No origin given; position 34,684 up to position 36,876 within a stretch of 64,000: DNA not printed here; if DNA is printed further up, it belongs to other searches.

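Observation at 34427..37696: BlaI repressor, BlaR1-type M56 protease with a TIGR03435-type sensor domain, and a free secreted paralog of that domain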

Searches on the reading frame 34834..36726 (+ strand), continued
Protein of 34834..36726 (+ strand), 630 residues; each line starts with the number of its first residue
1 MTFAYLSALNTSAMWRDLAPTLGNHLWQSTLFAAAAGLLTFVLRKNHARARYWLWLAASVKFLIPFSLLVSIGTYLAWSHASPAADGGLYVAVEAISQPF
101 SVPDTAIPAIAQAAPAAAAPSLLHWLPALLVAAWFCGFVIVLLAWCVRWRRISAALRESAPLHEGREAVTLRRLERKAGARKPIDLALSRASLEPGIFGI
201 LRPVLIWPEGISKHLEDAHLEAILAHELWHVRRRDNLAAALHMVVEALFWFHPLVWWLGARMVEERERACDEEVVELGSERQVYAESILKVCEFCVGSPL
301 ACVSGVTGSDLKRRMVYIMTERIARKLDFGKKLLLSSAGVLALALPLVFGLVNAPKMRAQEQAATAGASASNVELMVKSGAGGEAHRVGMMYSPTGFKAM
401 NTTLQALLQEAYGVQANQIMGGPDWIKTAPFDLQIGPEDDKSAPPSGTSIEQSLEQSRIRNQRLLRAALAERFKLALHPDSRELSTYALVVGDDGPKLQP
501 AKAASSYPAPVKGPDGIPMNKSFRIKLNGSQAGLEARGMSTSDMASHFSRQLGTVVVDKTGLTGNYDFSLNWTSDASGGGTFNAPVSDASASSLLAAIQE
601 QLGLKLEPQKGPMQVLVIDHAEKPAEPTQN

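Call 80: predict_structure(alignment_id=A5)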
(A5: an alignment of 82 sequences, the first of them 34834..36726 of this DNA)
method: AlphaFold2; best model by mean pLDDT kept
length: 630 residues; sequences in the alignment: 82
mean_pLDDT: 68.2   pTM: 0.41
mean pLDDT of the five models: 68.2, 67.4, 65.1, 63.2, 62.6
residues with pLDDT >= 90: 50; 70-90: 291; 50-70: 140; < 50: 149
segments of 3 or more residues with pLDDT < 50: 1-10, 71-99, 101-122, 298-307, 322-339, 341-373, 379-385, 438-448, 576-580, 628-630
pLDDT, mean of each block of 10 residues (from residue 1): 39 56 65 65 58 66 57 42 33 42 37 35 57 72 78 82 89 86 86 77 86 88 88 79 69 66 74 75 83 65 48 68 43 44 44 35 31 48 51 73 86 86 84 64 46 66 82 85 90 88 82 75 76 85 87 87 88 63 67 91 92 87 61
secondary structure, 60 per line:
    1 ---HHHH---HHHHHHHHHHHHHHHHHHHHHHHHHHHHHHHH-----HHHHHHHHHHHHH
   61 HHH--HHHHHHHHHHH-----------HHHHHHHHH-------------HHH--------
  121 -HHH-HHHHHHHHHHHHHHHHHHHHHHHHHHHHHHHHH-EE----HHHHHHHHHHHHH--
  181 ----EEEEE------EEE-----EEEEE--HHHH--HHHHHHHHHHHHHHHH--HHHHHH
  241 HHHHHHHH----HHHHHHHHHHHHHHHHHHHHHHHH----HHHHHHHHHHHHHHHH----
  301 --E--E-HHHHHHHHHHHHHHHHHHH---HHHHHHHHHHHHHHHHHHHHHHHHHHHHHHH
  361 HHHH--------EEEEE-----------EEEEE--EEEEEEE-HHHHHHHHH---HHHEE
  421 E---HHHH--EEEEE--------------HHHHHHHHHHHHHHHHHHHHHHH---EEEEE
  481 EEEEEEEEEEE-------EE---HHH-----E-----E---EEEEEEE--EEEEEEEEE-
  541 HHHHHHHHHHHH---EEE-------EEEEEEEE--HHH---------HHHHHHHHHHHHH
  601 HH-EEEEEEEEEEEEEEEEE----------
elements in order: H4-7 H11-42 H48-63 H66-76 H88-96 H126-158 H166-178 E185-189 E196-198 E204-208 H211-214 H217-232 H235-248 H253-276 H281-296 H308-326 H330-364 E373-377 E389-393 E396-402 H404-412 E419-421 H425-428 E431-435 H450-472 E476-491 E522-528 E531-539 H541-552 E556-558 E566-573 H588-602 E604-620

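Call 83: fold_search(model_id=the predicted structure, library=pdb)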
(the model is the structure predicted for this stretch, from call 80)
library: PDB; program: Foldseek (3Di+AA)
matches with E <= 10: 132; with E <= 0.001: 6
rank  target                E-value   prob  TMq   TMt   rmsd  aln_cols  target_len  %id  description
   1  8exs_A                5.3e-07  1.00  0.33  0.37  15.0       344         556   16  Cryo-EM structure of S. aureus BlaR1 F284A mutant (released 2023-01-11)
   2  8exq_A                9.6e-07  1.00  0.31  0.34  15.7       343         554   17  Cryo-EM structure of S. aureus BlaR1 with C1 symmetry (released 2023-01-11)
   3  8exp_A                1.6e-06  1.00  0.31  0.36  15.4       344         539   16  Cryo-EM structure of S. aureus BlaR1 with C2 symmetry (released 2023-01-11)
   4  8ext_A                2.4e-06  1.00  0.27  0.32  17.0       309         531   18  Cryo-EM structure of S. aureus BlaR1 F284A mutant in complex with ampicillin (released 2023-01-11)
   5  8exr_A                5.5e-05  1.00  0.25  0.61  13.6       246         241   18  Cryo-EM structure of S. aureus BlaR1 TM and zinc metalloprotease domain (released 2023-01-11)
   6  8exr_B                1.3e-04  1.00  0.31  0.61  15.0       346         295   16  Cryo-EM structure of S. aureus BlaR1 TM and zinc metalloprotease domain (released 2023-01-11)
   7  2ypt_E                4.5e-03  0.99  0.20  0.28  22.2       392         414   14  Crystal structure of the human nuclear membrane zinc metalloprotease ZMPSTE24 mutant (E336A) in complex with a synthet (released 2012-12-05)
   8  6ait_C                4.7e-03  1.00  0.20  0.29   7.2       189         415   16  Crystal structure of E. coli BepA (released 2018-12-26)
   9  6ait_D                7.6e-02  0.99  0.20  0.28   7.5       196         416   16  Crystal structure of E. coli BepA (released 2018-12-26)
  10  4qhi_A                1.5e-01  0.97  0.11  0.56  10.3       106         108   14  Crystal structure of Methanocaldococcus jannaschii selecase mutant R36W (released 2014-07-16)
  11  4qhi_C                1.6e-01  0.84  0.10  0.48  10.8       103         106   14  Crystal structure of Methanocaldococcus jannaschii selecase mutant R36W (released 2014-07-16)
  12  4jiu                  1.8e-01  0.96  0.10  0.55   9.4       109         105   19  Crystal structure of the metallopeptidase zymogen of Pyrococcus abyssi abylysin (released 2013-06-12)
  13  6sar                  2.3e-01  0.35  0.13  0.19  13.6       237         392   13  E coli BepA/YfgC (released 2020-08-26)
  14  4qhf                  3.8e-01  0.63  0.09  0.43  10.7        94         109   18  Crystal structure of Methanocaldococcus jannaschii monomeric selecase (released 2014-07-16)
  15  8g4c_A                4.2e-01  0.07  0.09  0.09  26.6       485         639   11  BceABS ATPgS high res TM (released 2023-06-21)
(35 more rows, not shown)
